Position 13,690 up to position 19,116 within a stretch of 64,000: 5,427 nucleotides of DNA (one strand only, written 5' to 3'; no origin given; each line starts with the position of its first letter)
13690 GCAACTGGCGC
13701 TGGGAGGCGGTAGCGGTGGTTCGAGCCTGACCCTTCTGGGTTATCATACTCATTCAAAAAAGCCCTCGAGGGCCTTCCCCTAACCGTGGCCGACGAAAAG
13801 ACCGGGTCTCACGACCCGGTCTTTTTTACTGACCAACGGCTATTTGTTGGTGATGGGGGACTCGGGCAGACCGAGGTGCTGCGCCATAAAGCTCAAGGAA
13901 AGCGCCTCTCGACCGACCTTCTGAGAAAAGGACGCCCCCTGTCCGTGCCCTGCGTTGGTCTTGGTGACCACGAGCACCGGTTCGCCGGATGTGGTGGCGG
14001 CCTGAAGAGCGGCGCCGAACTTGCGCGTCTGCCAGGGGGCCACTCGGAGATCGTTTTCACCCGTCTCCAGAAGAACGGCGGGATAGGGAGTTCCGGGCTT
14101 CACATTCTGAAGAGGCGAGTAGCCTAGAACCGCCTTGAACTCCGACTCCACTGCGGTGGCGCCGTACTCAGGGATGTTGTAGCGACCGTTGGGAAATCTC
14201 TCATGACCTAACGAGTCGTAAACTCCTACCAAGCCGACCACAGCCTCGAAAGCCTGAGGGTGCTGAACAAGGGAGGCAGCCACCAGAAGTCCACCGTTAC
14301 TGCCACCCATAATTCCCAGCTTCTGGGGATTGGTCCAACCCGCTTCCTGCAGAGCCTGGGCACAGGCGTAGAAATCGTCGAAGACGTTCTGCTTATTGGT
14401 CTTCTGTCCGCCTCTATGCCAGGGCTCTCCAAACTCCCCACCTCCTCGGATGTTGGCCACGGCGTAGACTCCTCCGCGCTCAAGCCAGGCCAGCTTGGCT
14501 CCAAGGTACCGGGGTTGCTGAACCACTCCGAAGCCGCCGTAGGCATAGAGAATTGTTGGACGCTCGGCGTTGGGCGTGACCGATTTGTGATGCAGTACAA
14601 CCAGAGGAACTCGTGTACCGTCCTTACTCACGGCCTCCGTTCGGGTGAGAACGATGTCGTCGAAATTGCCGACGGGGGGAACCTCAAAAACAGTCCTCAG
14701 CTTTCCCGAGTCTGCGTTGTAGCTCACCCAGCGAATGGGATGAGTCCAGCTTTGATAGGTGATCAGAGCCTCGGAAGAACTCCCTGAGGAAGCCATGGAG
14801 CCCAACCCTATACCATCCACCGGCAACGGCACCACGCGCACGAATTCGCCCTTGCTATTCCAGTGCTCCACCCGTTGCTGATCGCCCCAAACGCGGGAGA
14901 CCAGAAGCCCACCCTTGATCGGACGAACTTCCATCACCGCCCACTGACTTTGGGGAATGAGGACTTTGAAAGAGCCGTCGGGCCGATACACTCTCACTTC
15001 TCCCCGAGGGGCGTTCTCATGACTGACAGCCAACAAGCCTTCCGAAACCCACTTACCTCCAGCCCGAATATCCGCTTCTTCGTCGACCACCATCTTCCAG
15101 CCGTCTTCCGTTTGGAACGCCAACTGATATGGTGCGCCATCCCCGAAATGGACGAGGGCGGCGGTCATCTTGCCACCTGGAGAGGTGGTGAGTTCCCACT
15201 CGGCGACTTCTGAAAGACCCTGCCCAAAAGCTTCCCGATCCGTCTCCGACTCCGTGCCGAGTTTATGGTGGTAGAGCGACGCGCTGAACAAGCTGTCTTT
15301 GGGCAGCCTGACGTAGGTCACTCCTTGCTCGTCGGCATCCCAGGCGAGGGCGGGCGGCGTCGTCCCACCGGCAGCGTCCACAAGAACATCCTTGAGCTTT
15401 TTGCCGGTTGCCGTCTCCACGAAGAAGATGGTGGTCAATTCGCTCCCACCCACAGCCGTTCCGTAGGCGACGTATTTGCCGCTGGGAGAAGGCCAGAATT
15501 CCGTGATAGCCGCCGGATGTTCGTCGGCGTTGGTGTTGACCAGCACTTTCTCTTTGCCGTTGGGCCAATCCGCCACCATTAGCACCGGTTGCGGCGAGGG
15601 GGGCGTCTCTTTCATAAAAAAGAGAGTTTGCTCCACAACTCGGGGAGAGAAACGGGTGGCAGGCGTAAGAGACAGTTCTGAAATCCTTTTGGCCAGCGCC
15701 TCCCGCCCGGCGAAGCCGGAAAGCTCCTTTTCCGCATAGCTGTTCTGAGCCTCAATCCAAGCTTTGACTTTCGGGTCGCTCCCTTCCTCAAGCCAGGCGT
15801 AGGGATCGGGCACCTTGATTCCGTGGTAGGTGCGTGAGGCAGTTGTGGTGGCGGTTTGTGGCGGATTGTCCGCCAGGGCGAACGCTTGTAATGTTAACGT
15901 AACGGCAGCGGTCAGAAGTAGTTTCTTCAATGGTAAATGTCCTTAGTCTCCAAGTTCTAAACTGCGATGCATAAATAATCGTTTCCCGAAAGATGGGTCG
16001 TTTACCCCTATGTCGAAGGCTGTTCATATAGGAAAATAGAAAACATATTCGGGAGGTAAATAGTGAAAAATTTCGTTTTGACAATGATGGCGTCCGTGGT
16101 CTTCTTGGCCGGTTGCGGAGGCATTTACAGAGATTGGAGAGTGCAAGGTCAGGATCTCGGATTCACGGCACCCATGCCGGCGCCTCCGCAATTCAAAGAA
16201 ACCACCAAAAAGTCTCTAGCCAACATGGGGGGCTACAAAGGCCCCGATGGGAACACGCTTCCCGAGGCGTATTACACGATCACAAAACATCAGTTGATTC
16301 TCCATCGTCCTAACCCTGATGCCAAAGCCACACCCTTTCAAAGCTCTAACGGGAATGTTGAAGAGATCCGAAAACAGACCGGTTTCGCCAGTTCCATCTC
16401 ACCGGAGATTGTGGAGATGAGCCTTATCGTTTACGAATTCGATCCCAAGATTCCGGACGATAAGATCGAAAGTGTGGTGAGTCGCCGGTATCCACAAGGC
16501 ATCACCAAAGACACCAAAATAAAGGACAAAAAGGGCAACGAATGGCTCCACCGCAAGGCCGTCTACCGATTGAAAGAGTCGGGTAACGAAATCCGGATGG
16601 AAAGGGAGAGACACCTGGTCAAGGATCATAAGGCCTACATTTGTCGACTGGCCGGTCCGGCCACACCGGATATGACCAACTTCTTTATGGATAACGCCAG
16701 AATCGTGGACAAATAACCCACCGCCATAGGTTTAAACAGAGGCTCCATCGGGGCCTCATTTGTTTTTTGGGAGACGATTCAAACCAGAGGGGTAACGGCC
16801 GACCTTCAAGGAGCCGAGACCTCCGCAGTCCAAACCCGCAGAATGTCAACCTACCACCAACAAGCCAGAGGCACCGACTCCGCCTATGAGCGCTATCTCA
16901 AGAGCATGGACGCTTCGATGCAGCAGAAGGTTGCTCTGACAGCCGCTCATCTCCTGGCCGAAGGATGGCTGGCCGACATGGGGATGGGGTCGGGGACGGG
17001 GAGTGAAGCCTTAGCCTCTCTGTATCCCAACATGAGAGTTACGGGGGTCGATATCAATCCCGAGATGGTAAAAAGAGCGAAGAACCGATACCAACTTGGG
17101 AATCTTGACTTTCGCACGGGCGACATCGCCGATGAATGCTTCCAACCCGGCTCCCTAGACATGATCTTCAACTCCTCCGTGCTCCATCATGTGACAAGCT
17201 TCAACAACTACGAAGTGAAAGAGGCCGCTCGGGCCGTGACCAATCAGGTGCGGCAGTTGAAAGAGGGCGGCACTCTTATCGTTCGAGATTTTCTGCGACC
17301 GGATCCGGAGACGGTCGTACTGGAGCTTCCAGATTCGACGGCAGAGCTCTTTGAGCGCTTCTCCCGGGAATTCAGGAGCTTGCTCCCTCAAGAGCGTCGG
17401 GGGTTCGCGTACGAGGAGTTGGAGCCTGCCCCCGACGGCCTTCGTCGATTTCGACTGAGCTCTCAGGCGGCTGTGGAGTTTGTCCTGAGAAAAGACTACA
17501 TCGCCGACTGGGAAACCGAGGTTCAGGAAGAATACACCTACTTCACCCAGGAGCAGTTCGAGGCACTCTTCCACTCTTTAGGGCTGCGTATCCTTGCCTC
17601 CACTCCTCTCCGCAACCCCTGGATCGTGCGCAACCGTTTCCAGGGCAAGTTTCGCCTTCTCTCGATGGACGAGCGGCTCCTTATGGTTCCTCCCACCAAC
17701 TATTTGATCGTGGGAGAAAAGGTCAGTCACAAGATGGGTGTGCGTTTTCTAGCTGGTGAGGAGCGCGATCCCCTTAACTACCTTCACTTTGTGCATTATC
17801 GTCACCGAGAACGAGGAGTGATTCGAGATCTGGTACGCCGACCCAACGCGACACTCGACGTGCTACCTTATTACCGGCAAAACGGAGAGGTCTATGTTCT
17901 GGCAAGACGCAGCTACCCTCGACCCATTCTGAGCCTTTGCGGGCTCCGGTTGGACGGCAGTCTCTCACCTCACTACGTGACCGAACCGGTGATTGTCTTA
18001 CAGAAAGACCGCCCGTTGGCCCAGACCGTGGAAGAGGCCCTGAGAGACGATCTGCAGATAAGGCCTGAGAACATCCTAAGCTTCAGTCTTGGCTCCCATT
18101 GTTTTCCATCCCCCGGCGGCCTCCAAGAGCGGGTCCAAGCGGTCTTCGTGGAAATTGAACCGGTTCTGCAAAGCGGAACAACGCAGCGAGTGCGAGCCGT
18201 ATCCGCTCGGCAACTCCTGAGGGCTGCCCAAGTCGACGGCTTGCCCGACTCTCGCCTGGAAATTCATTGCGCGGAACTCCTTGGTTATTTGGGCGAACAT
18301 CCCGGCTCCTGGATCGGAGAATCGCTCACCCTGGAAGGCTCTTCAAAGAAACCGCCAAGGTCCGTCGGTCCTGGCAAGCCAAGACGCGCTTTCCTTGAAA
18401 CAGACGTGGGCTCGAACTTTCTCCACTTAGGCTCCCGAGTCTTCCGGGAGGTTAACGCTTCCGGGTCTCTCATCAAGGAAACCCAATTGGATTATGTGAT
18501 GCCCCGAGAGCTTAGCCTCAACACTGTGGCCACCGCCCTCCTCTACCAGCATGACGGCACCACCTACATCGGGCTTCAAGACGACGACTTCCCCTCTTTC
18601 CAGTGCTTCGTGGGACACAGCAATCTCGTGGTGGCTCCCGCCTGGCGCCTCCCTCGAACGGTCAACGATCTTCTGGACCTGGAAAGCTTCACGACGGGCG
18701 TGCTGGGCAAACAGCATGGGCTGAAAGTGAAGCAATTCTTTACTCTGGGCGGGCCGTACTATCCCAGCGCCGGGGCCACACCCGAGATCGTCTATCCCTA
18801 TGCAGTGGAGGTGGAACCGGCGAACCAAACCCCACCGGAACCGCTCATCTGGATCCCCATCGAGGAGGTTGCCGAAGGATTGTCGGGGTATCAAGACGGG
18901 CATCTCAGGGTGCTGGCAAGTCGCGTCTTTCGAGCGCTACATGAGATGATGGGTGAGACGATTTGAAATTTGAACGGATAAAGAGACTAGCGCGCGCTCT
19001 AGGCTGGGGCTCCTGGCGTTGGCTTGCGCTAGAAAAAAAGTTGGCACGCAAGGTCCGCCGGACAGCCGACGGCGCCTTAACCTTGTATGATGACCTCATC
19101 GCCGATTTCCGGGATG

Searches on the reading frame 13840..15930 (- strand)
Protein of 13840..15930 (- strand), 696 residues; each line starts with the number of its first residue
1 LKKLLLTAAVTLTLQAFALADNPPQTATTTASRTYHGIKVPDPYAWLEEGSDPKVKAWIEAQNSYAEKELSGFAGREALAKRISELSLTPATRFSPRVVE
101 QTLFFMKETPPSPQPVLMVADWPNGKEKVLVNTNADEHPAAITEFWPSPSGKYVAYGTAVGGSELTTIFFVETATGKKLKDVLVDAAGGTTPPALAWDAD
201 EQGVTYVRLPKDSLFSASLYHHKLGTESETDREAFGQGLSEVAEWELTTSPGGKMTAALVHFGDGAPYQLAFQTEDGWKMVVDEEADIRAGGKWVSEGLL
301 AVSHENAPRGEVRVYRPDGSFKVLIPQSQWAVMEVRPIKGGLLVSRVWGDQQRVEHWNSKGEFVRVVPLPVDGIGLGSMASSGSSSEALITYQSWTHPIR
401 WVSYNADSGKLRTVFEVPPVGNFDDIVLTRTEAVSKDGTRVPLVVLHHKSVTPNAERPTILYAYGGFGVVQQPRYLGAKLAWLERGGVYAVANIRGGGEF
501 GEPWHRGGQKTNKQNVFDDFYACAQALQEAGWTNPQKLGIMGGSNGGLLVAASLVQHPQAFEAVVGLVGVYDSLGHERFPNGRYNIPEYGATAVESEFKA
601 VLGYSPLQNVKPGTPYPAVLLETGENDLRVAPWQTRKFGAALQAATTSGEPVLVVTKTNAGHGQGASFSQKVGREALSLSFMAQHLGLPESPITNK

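Call 46: search_protein_families(library=pfam, proteins=[window:13840-15930:-], max_evalue=0.001)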
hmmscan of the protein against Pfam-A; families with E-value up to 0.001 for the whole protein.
window:13840-15930:- (696 aa): 2 families
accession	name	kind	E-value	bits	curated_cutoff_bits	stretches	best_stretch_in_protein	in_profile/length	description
PF00326.27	Peptidase_S9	-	9.1e-49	166.3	22.6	1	478-687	5-211/213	Prolyl oligopeptidase family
PF02897.21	Peptidase_S9_N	-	1.1e-42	146.8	24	1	25-413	3-410/414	Prolyl oligopeptidase, N-terminal beta-propeller domain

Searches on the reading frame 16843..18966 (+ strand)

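Call 46: search_protein_families(library=pfam, proteins=[window:16843-18966:+], max_evalue=0.001)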
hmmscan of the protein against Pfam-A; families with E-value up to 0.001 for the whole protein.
window:16843-18966:+ (707 aa): 7 families
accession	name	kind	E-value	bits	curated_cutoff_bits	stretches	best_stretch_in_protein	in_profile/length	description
PF08241.18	Methyltransf_11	-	1e-16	61.8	21.2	1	45-147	2-95/95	Methyltransferase domain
PF13649.12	Methyltransf_25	-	4.4e-15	56.6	27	1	45-131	3-92/97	Methyltransferase domain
PF13847.12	Methyltransf_31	-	4.9e-14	52.7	27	1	45-158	9-114/145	Methyltransferase domain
PF08242.18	Methyltransf_12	-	3e-10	41.2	30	1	45-145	2-98/98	Methyltransferase domain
PF00891.24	Methyltransf_2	-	3.9e-09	36.6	22.3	1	5-157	29-175/210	O-methyltransferase domain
PF13489.12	Methyltransf_23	-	2.9e-07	30.8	27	1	20-251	3-162/164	Methyltransferase domain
PF05175.20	MTS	-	7.3e-05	22.9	23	1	39-147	31-138/170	Methyltransferase small domain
